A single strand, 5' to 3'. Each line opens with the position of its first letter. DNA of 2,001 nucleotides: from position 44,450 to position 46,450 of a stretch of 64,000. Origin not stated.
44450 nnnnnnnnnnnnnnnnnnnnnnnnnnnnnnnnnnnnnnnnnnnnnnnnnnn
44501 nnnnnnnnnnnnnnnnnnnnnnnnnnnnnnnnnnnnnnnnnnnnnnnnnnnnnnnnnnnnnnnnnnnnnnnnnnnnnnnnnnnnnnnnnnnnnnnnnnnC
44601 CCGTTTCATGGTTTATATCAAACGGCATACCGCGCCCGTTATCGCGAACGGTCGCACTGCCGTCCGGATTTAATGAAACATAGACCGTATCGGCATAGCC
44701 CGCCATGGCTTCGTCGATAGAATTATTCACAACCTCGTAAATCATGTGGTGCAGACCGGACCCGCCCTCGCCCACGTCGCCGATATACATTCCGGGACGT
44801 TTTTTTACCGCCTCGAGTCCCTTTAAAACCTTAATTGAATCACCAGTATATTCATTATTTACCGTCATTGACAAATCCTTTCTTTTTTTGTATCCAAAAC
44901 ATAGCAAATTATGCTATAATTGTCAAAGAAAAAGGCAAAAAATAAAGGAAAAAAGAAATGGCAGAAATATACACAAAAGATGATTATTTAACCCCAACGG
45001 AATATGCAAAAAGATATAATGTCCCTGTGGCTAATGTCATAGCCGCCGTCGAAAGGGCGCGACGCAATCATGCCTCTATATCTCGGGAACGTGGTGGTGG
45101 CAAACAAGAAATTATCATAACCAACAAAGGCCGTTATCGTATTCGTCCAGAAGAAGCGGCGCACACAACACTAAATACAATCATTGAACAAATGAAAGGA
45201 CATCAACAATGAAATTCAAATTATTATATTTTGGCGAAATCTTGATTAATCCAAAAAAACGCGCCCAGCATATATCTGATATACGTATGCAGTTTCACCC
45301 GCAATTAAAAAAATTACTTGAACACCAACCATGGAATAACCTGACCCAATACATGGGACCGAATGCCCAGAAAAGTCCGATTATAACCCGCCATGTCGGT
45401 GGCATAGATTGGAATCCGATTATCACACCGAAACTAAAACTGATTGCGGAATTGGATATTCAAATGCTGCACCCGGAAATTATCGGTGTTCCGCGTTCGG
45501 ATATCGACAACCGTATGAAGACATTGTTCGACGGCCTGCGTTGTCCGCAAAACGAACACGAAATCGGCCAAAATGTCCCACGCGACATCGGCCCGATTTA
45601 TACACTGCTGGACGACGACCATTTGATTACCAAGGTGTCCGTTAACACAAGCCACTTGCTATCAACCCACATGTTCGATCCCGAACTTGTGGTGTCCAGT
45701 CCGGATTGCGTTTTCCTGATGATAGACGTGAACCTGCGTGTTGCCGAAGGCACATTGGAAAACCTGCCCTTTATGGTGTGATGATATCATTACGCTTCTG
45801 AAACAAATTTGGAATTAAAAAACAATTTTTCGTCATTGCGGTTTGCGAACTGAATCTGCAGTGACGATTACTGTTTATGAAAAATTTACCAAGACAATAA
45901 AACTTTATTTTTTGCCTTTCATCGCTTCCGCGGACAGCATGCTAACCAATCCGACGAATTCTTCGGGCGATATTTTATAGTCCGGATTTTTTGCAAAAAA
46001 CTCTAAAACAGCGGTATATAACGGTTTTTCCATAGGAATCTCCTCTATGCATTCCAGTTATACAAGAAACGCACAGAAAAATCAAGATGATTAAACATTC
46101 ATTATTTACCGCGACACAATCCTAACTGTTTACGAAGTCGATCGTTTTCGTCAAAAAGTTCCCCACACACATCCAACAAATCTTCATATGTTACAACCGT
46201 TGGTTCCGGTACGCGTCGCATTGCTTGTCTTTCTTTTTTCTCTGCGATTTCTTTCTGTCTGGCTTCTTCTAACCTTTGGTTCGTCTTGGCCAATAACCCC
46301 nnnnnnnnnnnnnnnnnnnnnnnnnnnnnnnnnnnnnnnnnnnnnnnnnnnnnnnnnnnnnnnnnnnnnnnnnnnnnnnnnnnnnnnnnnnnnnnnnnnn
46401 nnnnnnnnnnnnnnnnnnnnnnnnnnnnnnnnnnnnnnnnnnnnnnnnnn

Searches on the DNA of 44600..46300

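Call 92: search_rna_families(source=window, start=44600, end=46300, threshold=evalue, max_evalue=1)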
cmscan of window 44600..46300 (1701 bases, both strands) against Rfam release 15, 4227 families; matches with E-value up to 1: 3.
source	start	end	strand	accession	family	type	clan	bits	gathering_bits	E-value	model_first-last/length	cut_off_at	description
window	45681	45831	-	RF00628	RgsA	Gene; sRNA;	-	18.4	88.4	0.087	1-194/194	no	RgsA sRNA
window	46077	46107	-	RF01613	ceN109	Gene; snRNA; snoRNA; CD-box;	-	17.8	52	0.94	1-67/67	no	Nematode snoRNA ceN109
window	45092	45123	-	RF01172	sn2343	Gene; snRNA; snoRNA; CD-box;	-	17.4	60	0.94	1-78/78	no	Small nucleolar RNA sn2343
